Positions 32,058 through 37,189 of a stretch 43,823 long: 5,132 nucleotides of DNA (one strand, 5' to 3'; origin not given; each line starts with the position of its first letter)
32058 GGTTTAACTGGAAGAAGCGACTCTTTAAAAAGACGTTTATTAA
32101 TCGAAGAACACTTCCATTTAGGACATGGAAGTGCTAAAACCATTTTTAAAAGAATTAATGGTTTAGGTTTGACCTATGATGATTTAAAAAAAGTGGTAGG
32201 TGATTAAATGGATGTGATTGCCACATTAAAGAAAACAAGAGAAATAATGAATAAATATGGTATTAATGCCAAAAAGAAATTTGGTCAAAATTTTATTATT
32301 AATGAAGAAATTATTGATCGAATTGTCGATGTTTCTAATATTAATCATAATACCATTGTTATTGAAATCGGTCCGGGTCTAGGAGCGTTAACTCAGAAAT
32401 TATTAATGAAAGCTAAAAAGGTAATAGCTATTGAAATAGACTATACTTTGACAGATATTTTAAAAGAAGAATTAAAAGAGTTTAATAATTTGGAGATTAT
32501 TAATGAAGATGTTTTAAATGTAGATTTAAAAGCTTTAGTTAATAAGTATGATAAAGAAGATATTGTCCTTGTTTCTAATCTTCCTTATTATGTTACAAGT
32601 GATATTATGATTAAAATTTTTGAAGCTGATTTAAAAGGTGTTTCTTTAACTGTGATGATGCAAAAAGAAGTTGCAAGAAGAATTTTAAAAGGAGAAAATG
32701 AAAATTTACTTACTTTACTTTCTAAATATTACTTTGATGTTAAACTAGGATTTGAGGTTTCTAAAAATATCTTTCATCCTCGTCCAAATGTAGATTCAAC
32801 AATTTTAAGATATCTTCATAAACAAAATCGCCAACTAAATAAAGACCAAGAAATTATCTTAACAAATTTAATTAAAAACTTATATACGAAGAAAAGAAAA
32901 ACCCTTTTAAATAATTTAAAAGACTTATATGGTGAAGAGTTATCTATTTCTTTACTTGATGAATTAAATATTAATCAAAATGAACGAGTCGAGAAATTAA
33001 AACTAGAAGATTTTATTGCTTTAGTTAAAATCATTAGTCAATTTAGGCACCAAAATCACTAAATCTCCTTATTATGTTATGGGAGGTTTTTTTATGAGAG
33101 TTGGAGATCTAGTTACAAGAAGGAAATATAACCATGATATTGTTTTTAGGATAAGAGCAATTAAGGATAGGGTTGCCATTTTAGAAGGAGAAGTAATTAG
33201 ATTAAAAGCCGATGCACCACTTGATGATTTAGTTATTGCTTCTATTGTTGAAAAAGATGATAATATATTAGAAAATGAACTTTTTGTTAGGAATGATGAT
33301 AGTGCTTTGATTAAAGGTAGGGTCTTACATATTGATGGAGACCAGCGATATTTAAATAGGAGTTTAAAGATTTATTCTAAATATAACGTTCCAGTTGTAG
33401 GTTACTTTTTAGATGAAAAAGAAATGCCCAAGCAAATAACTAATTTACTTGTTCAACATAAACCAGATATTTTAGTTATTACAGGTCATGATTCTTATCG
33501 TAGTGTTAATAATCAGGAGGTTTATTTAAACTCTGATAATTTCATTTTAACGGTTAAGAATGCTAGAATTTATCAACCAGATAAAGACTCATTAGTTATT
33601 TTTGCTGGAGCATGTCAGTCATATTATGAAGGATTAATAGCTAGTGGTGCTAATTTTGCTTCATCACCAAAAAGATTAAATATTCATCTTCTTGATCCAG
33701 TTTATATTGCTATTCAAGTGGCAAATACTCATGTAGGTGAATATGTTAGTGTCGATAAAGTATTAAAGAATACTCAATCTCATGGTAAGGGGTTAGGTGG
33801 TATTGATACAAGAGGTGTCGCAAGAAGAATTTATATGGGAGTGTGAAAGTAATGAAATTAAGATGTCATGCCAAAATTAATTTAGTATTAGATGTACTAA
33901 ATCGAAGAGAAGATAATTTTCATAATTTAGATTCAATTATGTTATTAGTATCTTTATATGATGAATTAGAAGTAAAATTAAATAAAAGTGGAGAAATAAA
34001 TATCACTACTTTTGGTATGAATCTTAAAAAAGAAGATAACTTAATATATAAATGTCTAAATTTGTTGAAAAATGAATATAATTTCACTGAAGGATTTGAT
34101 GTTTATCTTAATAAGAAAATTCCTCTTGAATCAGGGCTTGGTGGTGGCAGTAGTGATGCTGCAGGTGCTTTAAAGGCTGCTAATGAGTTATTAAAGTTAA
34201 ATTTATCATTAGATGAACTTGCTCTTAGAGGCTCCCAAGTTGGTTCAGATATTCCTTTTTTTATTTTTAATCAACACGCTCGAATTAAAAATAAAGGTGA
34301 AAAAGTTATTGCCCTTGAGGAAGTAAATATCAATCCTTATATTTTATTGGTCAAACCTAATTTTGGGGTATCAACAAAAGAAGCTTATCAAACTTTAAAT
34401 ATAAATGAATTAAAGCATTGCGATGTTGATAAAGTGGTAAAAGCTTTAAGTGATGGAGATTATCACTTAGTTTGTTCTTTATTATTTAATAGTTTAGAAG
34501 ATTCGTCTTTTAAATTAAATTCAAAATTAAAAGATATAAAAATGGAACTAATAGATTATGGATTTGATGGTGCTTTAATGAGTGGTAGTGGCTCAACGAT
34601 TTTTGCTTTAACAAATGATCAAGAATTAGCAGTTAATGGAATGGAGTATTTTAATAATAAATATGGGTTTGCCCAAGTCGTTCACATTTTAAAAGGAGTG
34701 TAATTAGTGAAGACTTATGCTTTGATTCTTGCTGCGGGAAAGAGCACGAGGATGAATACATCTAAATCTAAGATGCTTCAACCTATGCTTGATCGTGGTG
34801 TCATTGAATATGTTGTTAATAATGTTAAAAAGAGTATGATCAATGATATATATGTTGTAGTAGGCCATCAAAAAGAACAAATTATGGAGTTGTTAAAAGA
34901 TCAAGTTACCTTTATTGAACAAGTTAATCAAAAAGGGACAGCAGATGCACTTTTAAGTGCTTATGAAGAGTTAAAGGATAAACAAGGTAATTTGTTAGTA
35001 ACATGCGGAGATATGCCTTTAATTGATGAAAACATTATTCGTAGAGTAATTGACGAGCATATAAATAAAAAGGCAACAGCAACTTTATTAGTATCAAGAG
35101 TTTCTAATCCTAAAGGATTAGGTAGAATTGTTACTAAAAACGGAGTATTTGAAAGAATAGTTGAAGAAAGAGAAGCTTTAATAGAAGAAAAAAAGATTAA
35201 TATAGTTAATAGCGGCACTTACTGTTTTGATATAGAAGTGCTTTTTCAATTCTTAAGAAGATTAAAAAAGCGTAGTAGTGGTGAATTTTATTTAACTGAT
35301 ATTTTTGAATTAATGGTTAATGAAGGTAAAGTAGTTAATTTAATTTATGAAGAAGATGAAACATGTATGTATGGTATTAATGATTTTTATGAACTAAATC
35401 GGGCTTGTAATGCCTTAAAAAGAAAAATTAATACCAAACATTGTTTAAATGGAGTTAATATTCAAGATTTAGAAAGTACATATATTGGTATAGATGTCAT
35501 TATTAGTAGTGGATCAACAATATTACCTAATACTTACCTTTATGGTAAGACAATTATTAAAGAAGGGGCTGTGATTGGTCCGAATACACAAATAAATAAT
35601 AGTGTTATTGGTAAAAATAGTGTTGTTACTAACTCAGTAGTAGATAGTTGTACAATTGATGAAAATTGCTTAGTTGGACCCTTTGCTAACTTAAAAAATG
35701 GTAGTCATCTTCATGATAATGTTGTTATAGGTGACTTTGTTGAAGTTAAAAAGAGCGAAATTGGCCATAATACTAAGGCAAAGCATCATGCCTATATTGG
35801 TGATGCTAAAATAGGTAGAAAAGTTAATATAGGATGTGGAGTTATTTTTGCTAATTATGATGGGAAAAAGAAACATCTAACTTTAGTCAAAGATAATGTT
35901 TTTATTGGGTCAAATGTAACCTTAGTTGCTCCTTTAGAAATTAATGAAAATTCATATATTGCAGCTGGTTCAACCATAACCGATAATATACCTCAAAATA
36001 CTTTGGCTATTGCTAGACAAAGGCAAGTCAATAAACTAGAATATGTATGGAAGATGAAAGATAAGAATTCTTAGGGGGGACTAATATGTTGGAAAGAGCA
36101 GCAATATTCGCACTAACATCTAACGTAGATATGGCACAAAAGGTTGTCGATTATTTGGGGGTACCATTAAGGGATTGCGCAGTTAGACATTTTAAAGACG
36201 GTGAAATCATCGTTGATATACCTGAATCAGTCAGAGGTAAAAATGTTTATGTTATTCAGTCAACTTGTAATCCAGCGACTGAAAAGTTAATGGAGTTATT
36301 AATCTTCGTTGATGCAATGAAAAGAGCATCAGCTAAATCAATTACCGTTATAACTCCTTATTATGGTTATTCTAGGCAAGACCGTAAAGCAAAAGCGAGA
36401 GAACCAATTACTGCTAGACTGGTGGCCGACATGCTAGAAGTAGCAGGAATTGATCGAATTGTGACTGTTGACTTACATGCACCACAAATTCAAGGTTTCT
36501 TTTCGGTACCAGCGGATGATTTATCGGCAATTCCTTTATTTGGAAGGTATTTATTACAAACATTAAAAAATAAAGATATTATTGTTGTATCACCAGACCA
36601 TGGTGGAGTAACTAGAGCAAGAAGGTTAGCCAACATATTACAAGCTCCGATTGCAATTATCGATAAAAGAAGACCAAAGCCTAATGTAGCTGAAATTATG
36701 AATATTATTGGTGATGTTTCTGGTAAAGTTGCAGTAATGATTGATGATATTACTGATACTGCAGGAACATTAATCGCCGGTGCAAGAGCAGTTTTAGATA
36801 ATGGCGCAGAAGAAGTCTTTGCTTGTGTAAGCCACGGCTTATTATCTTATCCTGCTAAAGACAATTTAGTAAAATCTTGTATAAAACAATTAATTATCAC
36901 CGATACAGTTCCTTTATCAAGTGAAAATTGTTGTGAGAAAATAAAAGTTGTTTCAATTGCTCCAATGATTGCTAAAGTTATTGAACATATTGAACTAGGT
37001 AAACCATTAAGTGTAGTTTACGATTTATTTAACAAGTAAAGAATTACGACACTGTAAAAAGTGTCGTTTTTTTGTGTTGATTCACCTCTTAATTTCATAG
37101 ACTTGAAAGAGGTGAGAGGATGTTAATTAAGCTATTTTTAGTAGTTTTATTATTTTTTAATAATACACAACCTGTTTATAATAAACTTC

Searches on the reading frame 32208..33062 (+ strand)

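Call 63: search_protein_families(library=pfam, proteins=[window:32208-33062:+], max_evalue=0.00001)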
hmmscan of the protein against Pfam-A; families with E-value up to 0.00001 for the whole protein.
window:32208-33062:+ (284 aa): 1 family
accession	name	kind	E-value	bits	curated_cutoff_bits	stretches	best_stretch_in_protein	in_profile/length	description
PF00398.26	RrnaAD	-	1.9e-58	198.1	24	1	20-277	3-262/263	Ribosomal RNA adenine dimethylase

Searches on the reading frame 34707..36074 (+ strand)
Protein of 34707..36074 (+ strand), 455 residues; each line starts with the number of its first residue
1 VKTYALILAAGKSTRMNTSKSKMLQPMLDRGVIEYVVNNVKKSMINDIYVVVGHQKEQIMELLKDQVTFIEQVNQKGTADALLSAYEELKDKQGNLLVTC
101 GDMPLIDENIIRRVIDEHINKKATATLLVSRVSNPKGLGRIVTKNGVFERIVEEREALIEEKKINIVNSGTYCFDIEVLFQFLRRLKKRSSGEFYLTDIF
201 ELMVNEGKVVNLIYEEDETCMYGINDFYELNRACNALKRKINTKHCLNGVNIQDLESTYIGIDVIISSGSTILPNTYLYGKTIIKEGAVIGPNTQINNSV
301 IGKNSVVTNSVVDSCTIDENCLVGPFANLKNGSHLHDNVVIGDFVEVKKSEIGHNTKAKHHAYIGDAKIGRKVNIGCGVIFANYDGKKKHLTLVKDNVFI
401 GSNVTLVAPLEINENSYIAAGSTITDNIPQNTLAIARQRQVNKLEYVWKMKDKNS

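Call 63: search_protein_families(library=pfam, proteins=[window:34707-36074:+], max_evalue=0.00001)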
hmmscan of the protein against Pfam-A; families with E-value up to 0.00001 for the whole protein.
window:34707-36074:+ (455 aa): 6 families
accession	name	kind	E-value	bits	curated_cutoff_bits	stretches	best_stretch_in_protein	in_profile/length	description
PF00132.30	Hexapep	-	1.9e-24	84.7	27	2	393-425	3-35/36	Bacterial transferase hexapeptide (six repeats)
PF00483.29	NTP_transferase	-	3.5e-22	79.6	21.2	1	5-210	2-216/245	Nucleotidyl transferase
PF12804.13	NTP_transf_3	-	8.1e-21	75.3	27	1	5-129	1-122/160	MobA-like NTP transferase domain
PF25084.1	LbH_EIF2B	-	1.2e-12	48.1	54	1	298-378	21-102/105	EIF2B subunit epsilon LbH domain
PF01128.25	IspD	-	2.1e-08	34.6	27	1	5-127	3-126/221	2-C-methyl-D-erythritol 4-phosphate cytidylyltransferase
PF02348.25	CTP_transf_3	-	1.4e-06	28.8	22.6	1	5-127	2-121/217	Cytidylyltransferase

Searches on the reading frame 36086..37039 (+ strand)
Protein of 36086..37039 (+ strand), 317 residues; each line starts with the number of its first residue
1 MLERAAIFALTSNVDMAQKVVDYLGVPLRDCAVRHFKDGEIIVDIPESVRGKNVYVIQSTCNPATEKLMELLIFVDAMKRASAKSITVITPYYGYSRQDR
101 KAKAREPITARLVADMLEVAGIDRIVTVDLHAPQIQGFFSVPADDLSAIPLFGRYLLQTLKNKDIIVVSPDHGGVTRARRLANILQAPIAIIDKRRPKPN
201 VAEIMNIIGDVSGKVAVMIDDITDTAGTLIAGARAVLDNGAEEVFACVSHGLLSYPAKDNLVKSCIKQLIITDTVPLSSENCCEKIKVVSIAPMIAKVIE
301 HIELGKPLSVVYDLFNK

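Call 63: search_protein_families(library=pfam, proteins=[window:36086-37039:+], max_evalue=0.00001)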
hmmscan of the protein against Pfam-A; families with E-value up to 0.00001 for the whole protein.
window:36086-37039:+ (317 aa): 3 families
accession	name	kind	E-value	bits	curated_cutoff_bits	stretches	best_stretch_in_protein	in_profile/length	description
PF13793.12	Pribosyltran_N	-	1.6e-49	167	25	1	6-121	2-117/117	N-terminal domain of ribose phosphate pyrophosphokinase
PF14572.12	Pribosyl_synth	-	1.5e-23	84.1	27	1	203-310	73-181/184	Phosphoribosyl synthetase-associated domain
PF00156.33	Pribosyltran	-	2e-17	63.4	26.3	1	158-267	24-142/158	Phosphoribosyl transferase domain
